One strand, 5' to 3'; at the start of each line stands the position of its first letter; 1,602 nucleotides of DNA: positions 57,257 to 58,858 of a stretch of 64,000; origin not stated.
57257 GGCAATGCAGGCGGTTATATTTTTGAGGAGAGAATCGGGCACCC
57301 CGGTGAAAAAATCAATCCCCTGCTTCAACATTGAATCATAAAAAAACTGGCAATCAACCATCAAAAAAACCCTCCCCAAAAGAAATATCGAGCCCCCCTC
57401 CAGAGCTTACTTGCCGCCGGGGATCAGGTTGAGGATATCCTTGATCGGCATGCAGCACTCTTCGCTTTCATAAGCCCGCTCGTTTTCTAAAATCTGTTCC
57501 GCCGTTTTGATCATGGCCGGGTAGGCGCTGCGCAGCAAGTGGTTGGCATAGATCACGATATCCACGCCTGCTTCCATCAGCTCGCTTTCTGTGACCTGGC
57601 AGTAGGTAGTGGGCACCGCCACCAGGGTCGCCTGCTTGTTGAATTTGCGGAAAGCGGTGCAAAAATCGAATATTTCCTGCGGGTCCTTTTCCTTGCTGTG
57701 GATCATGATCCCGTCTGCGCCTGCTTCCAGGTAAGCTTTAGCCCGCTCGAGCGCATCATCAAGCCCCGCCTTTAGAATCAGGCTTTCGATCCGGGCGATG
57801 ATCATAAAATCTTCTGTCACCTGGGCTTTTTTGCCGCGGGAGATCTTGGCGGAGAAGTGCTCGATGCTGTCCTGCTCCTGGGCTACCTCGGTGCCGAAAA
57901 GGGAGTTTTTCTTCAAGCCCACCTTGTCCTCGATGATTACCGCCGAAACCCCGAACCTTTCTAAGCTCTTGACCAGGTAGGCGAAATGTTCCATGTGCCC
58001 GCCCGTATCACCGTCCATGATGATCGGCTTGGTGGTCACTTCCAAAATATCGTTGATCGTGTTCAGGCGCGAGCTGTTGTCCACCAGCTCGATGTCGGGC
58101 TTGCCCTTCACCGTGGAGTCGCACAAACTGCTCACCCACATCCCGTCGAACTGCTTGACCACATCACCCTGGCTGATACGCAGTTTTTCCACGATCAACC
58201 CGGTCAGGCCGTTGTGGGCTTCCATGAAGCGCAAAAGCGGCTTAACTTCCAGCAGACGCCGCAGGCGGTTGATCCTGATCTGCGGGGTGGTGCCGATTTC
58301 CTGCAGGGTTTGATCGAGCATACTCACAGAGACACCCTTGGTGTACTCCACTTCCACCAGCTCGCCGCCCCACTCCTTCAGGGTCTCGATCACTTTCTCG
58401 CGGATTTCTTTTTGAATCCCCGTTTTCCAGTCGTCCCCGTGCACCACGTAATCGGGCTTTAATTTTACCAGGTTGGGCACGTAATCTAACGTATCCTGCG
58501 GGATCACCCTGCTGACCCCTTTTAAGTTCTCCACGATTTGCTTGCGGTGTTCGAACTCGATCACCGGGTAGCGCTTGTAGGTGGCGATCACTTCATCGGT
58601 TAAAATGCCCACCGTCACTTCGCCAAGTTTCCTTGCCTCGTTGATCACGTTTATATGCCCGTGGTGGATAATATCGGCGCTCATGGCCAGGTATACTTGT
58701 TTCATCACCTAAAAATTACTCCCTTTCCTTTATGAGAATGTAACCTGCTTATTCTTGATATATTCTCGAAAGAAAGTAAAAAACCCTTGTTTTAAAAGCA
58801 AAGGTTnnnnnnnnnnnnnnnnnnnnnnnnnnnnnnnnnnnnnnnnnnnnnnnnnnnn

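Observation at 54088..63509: Phosphonate biosynthesis operon coupled to three LicD transferases and a Wzy-like/TPR protein: predicted phosphonate decoration of a cell-wall glycopolymer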

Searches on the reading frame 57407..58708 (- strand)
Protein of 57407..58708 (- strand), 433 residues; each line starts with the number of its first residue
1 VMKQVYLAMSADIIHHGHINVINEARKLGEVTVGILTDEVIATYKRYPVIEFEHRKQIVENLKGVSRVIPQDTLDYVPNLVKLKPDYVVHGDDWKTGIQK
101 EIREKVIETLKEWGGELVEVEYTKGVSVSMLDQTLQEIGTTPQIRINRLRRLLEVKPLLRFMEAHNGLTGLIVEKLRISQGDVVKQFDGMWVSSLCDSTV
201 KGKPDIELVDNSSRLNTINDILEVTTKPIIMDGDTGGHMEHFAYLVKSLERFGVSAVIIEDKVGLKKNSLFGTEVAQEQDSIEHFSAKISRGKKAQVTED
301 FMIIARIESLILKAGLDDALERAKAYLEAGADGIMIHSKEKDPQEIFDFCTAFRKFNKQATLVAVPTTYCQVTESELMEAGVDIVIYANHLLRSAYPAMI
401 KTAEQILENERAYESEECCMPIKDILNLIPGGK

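Call 4: search_protein_families(library=pfam, proteins=[window:57407-58708:-], max_evalue=0.01)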
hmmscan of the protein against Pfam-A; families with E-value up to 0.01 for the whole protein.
window:57407-58708:- (433 aa): 3 families
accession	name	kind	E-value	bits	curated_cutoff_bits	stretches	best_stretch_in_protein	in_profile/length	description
PF13714.12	PEP_mutase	-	4.6e-56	190.5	31.5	1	149-407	1-240/240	Phosphoenolpyruvate phosphomutase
PF01467.32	CTP_transf_like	-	6.6e-15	55.9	21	1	11-106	6-102/133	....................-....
PF06574.18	FAD_syn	-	0.0033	17.7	27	0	75-120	96-144/158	FAD synthetase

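Call 5: search_protein_families(library=ncbifam, proteins=[window:57407-58708:-], max_evalue=0.01)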
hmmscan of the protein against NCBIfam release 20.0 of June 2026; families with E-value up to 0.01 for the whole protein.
window:57407-58708:- (433 aa): 11 families
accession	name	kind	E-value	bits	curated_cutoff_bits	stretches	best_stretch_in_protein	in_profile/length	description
TIGR02320.1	PEP_mutase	equivalog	6.1e-124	412.6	319.55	1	149-431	1-282/284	phosphoenolpyruvate mutase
TIGR02321.1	Pphn_pyruv_hyd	equivalog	8.8e-44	149.7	374.4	1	148-428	6-275/290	phosphonopyruvate hydrolase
TIGR02317.1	prpB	equivalog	1.7e-27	96.3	354.4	1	147-409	3-250/285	methylisocitrate lyase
NF008455.0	PRK11320.1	equivalog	2.4e-23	82.8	353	1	201-409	55-253/295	methylisocitrate lyase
TIGR02199.1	rfaE_dom_II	equivalog_domain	5.1e-15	55.6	181.5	1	11-133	20-140/144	D-glycero-beta-D-manno-heptose 1-phosphate adenylyltransferase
TIGR01518.1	g3p_cytidyltrns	equivalog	3e-13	50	165.4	1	10-97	6-95/125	glycerol-3-phosphate cytidylyltransferase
TIGR02319.1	CPEP_Pphonmut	equivalog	6.3e-13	48.6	420.05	1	196-338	47-186/294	carboxyvinyl-carboxyphosphonate phosphorylmutase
TIGR00125.1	cyt_tran_rel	domain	2.3e-11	43.7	27.7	1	5-65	2-62/65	adenylyltransferase/cytidyltransferase family protein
NF001985.0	PRK00777.1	subfamily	4e-09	36.7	104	1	3-61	5-64/157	pantetheine-phosphate adenylyltransferase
NF008454.0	PRK11316.1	equivalog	5.5e-09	35.2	521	1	11-135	349-471/475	bifunctional D-glycero-beta-D-manno-heptose-7-phosphate kinase/D-glycero-beta-D-manno-heptose 1-phosphate adenylyltransferase HldE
NF002250.0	PRK01170.1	subfamily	0.00049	19.7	489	1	12-61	10-59/322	bifunctional pantetheine-phosphate adenylyltransferase/NTP phosphatase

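Call 18: find_related_loci(query=window:57407-58708:-, collection=genome_contigs, flank=10000)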
Query window:57407-58708:- (433 aa) in genome_contigs; peptide patterns used: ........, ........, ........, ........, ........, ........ (x = any residue, [..] = any of these).
289 stretches matched a pattern; 278 encode a relative of the query (tblastn E <= 1e-3); the best 80 are kept; 80 distinct loci.
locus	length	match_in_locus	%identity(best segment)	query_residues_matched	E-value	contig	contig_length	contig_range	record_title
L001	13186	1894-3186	91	2-432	0e+0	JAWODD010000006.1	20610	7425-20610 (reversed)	MAG: Bacillota bacterium isolate BLK5-2.bin.114 k191_1021572, whole genome shotgun sequence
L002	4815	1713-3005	89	2-432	0e+0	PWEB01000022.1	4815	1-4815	MAG: Syntrophomonadaceae bacterium isolate T1Sed10_93 T1-Sed10-C23699, whole genome shotgun sequence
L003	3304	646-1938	90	2-432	0e+0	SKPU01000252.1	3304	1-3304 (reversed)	MAG: Syntrophomonadaceae bacterium isolate CSSed162cmA_393 CSSed16-2cmA-171153, whole genome shotgun sequence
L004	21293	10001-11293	87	2-432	0e+0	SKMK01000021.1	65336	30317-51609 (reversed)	MAG: Syntrophomonadaceae bacterium isolate CSSed162cmA_245 CSSed16-2cmA-230, whole genome shotgun sequence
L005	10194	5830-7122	86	2-432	0e+0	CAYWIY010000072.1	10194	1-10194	MAG TPA_asm: uncultured Syntrophomonadaceae bacterium isolate binchicken_co32_447 genome assembly, contig: NODE_11463_le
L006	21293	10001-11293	84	2-432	0e+0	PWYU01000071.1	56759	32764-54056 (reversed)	MAG: Syntrophomonadaceae bacterium isolate T3Sed10_148R1 T3-Sed10-C447, whole genome shotgun sequence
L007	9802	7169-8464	84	1-432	0e+0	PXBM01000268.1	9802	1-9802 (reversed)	MAG: Syntrophomonadaceae bacterium isolate T3Sed10_25 T3-Sed10-C17107, whole genome shotgun sequence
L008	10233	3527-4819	84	2-432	0e+0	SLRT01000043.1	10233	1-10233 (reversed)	MAG: Syntrophomonadaceae bacterium isolate CSSed165cm_584 CSSed16-5cm-25133, whole genome shotgun sequence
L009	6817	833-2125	83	2-432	0e+0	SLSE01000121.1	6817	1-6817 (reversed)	MAG: Syntrophomonadaceae bacterium isolate CSSed165cm_595 CSSed16-5cm-51523, whole genome shotgun sequence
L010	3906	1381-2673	72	2-432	0e+0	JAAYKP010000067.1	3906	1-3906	MAG: Bacillota bacterium isolate AS10tlH2TH_59 107085_AS10, whole genome shotgun sequence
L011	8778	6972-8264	73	3-433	0e+0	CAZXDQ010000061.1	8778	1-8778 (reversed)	MAG TPA_asm: uncultured Syntrophomonadaceae bacterium isolate binchicken_co32_276 genome assembly, contig: NODE_14147_le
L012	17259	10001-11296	73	2-433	0e+0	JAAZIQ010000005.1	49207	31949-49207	MAG: Bacillota bacterium isolate AS20ysBPTH_65 3378_AS20, whole genome shotgun sequence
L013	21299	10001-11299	71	2-433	0e+0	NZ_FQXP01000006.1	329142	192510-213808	Clostridium collagenovorans DSM 3089, whole genome shotgun sequence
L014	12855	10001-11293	70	2-432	0e+0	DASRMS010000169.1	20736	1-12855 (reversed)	MAG TPA_asm: Oscillospiraceae bacterium isolate SMAG_U10222 k141_450743, whole genome shotgun sequence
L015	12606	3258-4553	72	2-433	0e+0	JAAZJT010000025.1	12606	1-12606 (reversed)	MAG: Bacillota bacterium isolate AS21ysBPME_335 39826_AS21, whole genome shotgun sequence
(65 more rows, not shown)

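Call 23: search_protein_families(library=pfam, proteins=[L004:3088-4644:-, L004:4690-5508:-, L004:5526-6806:-, L004:14345-15502:+, L004:15734-16885:+, L004:17008-18387:+, L004:18372-19649:+, L004:19624-21225:+, L004:459-1988:+, L006:3325-4428:-], max_evalue=0.001)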
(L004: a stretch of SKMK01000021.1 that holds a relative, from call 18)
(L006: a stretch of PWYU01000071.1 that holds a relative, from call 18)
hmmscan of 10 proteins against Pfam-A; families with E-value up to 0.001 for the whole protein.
L004:3088-4644:- (518 aa): 27 families (the best 25 are shown)
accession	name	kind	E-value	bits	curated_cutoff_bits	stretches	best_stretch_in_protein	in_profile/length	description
PF00005.33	ABC_tran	-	1.3e-38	133.1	25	2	310-442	1-136/137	ABC transporter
PF13304.12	AAA_21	-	8.5e-09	36.3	27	0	79-116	3-26/304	AAA domain, putative AbiEii toxin, Type IV TA system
PF13476.12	AAA_23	-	8.4e-08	33.5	27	0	312-341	12-40/201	AAA domain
PF02463.25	SMC_N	-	2.8e-07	30.6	40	0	78-96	27-45/220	RecF/RecN/SMC N terminal domain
PF13555.12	AAA_29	-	3.5e-07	30.3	27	0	78-103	25-50/61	P-loop containing region of AAA domain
PF13401.12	AAA_22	-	7.3e-07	30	27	0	79-102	9-33/130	AAA domain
PF13166.12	AAA_13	-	2.2e-06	27.1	36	0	82-98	23-39/713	AAA domain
PF03266.21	NTPase_1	-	4.1e-06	27.2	23.9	0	187-233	95-142/168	NTPase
PF00004.35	AAA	-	9.8e-06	26.5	21.2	0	80-101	3-24/131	ATPase family associated with various cellular activities (AAA)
PF13191.12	AAA_16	-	1.1e-05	26.5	32.6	0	76-105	25-55/167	AAA ATPase domain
PF13514.12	AAA_27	-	1.2e-05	25.4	22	0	69-99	20-50/206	AAA domain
PF01695.23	IstB_IS21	-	1.2e-05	25.3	24.1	0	272-339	46-111/238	IstB-like ATP binding protein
PF03029.23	ATP_bind_1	-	3.7e-05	24.1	27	0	80-99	1-20/240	Conserved hypothetical ATP binding protein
PF20720.3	nSTAND3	-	0.00012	22.3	27.2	0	320-344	17-41/155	Novel STAND NTPase 3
PF02367.23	TsaE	-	0.00015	22.2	26.6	0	74-99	20-45/128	Threonylcarbamoyl adenosine biosynthesis protein TsaE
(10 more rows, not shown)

L004:4690-5508:- (272 aa): 1 family
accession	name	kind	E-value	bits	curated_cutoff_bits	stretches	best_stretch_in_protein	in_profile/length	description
PF01061.29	ABC2_membrane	-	6.3e-08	32.8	26.9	1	30-231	4-209/211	ABC-2 type transporter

L004:5526-6806:- (426 aa): 1 family
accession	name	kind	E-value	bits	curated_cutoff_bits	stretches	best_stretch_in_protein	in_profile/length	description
PF00202.27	Aminotran_3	-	4.8e-95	319.1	30.5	1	24-419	10-402/403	Aminotransferase class-III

L004:14345-15502:+ (385 aa): 3 families
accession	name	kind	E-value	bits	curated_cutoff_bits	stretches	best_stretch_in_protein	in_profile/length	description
PF13692.12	Glyco_trans_1_4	-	3e-09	37.7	27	1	216-348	2-138/142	Glycosyl transferases group 1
PF13524.12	Glyco_trans_1_2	-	1.8e-05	25.2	25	1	241-376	13-142/144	Glycosyl transferase-like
PF00534.26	Glycos_transf_1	-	8.3e-05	22.6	26.4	1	241-320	46-121/172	Glycosyl transferases group 1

L004:15734-16885:+ (383 aa): 1 family
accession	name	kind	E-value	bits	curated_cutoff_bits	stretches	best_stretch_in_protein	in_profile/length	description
PF00535.33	Glycos_transf_2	-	1.3e-11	45.2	23.3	1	55-147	1-98/168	Glycosyl transferase family 2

L004:17008-18387:+ (459 aa): 1 family
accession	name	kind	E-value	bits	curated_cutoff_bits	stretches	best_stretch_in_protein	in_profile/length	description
PF02397.22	Bac_transf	-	6.5e-64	215.2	27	1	258-438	1-178/179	Bacterial sugar transferase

L004:18372-19649:+ (425 aa): 9 families
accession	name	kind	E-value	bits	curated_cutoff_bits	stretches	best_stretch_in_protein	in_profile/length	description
PF01593.30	Amino_oxidase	-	6.2e-14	52.6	19.8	1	11-283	1-294/443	Flavin containing amine oxidoreductase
PF13450.12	NAD_binding_8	-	3.1e-11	43.8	21.9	1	6-68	1-65/68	NAD(P)-binding Rossmann-like domain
PF12831.13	FAD_oxidored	-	5.9e-06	26.3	27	1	3-40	1-38/416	FAD dependent oxidoreductase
PF13738.12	Pyr_redox_3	-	8.9e-06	25.6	30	1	5-110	1-108/305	Pyridine nucleotide-disulphide oxidoreductase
PF07992.20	Pyr_redox_2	-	1.7e-05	24.8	26.1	1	4-36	145-177/291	Pyridine nucleotide-disulphide oxidoreductase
PF00890.30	FAD_binding_2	-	2.5e-05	24.1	20.4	1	4-38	2-36/414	FAD binding domain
PF01266.30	DAO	-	0.00016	21.7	27.9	1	4-37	2-35/353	FAD dependent oxidoreductase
PF03486.20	HI0933_like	-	0.00044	20.2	50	1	3-37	2-36/244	HI0933-like protein Rossmann domain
PF01262.27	AlaDh_PNT_C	-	0.00071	19.5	23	1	2-42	29-69/214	Alanine dehydrogenase/PNT, C-terminal domain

L004:19624-21225:+ (533 aa): 1 family
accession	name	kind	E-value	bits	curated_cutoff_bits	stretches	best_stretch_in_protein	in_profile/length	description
PF03816.19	LytR_cpsA_psr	-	6.2e-28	98.3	24.6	1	183-338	1-142/150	LytR_cpsA_psr family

L004:459-1988:+ (509 aa): 2 families
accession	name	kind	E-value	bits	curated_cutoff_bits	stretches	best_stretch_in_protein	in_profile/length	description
PF13440.11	Polysacc_synt_3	-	1.3e-17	64.5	23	1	53-341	3-283/293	Polysaccharide biosynthesis protein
PF01943.22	Polysacc_synt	-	8.1e-16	58.7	28.2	1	30-298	4-271/274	Polysaccharide biosynthesis protein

L006:3325-4428:- (367 aa): 2 families
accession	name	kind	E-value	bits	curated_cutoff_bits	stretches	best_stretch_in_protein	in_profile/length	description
PF01168.26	Ala_racemase_N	-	8.9e-25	88.1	24.1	1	24-247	2-216/220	Alanine racemase, N-terminal domain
PF14031.13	D-ser_dehydrat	-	1.4e-22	80.6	22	1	262-349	1-97/97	Putative serine dehydratase domain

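Call 24: find_encoding_contigs(protein=window:57407-58708:-, flank=10000, max_places=6)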
Protein window:57407-58708:- (433 aa): 3 contigs read that carry it; 2 places shown.
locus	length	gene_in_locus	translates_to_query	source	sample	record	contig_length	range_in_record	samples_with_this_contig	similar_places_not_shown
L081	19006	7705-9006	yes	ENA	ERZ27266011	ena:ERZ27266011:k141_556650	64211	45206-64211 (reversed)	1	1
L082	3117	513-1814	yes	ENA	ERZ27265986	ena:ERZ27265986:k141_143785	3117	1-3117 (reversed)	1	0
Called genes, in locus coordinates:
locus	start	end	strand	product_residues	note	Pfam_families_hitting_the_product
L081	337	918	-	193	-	-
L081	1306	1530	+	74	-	PF07872:DUF1659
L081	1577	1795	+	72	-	PF11148:DUF2922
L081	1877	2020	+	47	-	PF12841:YvrJ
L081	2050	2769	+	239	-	PF01520:Amidase_3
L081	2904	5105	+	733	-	PF04932:Wzy_C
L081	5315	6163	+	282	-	-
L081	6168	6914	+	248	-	PF04991:LicD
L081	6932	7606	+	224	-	-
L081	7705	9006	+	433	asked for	PF01467:CTP_transf_like, PF13714:PEP_mutase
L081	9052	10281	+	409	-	PF02776:TPP_enzyme_N, PF02775:TPP_enzyme_C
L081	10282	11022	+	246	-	PF00483:NTP_transferase, PF12804:NTP_transf_3, PF20202:DUF6564 (weak)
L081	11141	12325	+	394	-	PF00465:Fe-ADH, PF13685:Fe-ADH_2, PF25137:ADH_Fe_C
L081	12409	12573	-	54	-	-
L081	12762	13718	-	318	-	PF02557:VanY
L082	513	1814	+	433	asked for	PF01467:CTP_transf_like, PF13714:PEP_mutase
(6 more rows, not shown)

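Call 29: search_solved_structures(query=window:57407-58708:-, max_evalue=0.00001, show_alignments=3)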
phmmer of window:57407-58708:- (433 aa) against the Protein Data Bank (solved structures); distinct sequences matched with E-value up to 0.00001: 21.
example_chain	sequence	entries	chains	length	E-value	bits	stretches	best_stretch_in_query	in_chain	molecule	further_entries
5x3d_A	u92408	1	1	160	1.5e-50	175.6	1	5-138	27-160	Phosphoenolpyruvate phosphomutase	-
1m1b_A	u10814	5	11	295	5e-43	150.8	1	145-428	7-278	PHOSPHOENOLPYRUVATE PHOSPHOMUTASE | PROTEIN (PHOSPHOENOLPYRUVATE MUTASE)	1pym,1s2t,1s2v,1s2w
1s2u_A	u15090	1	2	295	3.6e-42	148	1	145-428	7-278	Phosphoenolpyruvate phosphomutase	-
5unc_A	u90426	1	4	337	3.8e-42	147.9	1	146-428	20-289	PHOSPHOENOLPYRUVATE PHOSPHOMUTASE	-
2dua_A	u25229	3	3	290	9.8e-38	133.4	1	149-428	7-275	Phosphonopyruvate hydrolase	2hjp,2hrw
3elb_A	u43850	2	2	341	4.8e-15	58.7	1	11-129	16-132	Ethanolamine-phosphate cytidylyltransferase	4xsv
6t4v_C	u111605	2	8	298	3.6e-14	55.8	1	202-407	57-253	2-methylisocitrate lyase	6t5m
3eoo_A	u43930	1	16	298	5.2e-14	55.3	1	201-421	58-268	Methylisocitrate lyase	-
4iqd_A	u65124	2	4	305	1.3e-13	53.9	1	141-396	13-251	Carboxyvinyl-carboxyphosphonate phosphorylmutase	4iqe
1xg3_A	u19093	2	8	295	6.5e-13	51.6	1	202-336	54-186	Probable methylisocitrate lyase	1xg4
9hra_A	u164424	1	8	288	8e-13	51.3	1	196-421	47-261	2-methylisocitrate lyase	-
9hgk_A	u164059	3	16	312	1e-12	51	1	196-421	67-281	2-methylisocitrate lyase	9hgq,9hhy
1mum_A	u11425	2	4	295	1.9e-12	50.1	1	202-336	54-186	2-methylisocitrate lyase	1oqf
9hgo_A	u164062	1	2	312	2.6e-12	49.6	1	196-421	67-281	2-methylisocitrate lyase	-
9hhs_A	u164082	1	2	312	3.6e-12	49.2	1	196-421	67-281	2-methylisocitrate lyase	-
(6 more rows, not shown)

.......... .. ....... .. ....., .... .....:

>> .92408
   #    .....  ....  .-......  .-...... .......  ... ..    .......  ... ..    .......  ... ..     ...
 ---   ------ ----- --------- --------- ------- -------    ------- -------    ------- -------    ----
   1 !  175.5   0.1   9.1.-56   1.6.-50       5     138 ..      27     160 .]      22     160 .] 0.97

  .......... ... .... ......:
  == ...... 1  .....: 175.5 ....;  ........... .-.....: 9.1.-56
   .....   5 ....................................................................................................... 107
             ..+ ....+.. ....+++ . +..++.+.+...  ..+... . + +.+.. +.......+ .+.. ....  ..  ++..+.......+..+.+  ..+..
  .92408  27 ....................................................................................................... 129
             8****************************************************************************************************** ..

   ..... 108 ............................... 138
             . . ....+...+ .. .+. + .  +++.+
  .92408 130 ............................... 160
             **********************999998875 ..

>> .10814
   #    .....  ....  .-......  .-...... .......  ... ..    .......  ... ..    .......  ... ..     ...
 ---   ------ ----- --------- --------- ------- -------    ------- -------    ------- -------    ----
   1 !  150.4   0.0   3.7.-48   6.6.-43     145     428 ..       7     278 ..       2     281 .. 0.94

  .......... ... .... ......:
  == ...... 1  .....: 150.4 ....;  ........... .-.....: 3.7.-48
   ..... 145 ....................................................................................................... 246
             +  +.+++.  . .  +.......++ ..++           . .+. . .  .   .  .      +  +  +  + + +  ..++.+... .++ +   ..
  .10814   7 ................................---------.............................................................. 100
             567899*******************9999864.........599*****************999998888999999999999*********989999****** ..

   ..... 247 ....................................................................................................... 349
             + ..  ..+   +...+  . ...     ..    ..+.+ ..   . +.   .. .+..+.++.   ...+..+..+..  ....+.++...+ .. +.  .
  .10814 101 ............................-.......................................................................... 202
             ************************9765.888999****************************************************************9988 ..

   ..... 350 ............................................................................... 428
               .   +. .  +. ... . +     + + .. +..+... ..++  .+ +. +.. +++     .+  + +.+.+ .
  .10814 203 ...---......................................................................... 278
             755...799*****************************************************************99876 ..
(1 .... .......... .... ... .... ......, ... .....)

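Call 62: search_protein_families(library=pfam, proteins=[L013:12449-13558:+, L013:7712-8482:+, L013:8531-9313:+, L013:14251-15951:-], max_evalue=0.00001)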
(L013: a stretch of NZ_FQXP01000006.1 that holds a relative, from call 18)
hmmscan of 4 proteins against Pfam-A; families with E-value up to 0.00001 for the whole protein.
L013:12449-13558:+ (369 aa): 1 family
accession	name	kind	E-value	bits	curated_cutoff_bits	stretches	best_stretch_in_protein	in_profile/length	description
PF00266.25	Aminotran_5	-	1.2e-19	70.9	21.5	1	32-334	37-342/371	Aminotransferase class-V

L013:7712-8482:+ (256 aa): 2 families
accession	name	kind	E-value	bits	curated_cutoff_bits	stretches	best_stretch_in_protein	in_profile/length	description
PF03883.20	H2O2_YaaD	-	5.2e-85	285.2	29.6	1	1-245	1-235/236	Peroxide stress protein YaaA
PF21818.3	DUF6884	-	1e-06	29.3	30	1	101-201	33-127/135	Family of unknown function (DUF6884)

L013:8531-9313:+ (260 aa): 1 family
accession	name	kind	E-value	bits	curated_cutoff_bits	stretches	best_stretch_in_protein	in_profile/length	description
PF02698.23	DUF218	-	2.3e-27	95.9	27.6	1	104-246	1-130/133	DUF218 domain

L013:14251-15951:- (566 aa): 2 families
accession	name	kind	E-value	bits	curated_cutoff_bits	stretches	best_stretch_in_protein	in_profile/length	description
PF22422.2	MGH1-like_GH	-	8.3e-43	147.7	27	1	247-552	4-356/356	Mannosylglycerate hydrolase MGH1-like glycoside hydrolase domain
PF01204.24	Trehalase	-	2.9e-08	33.5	21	1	355-528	292-463/512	Trehalase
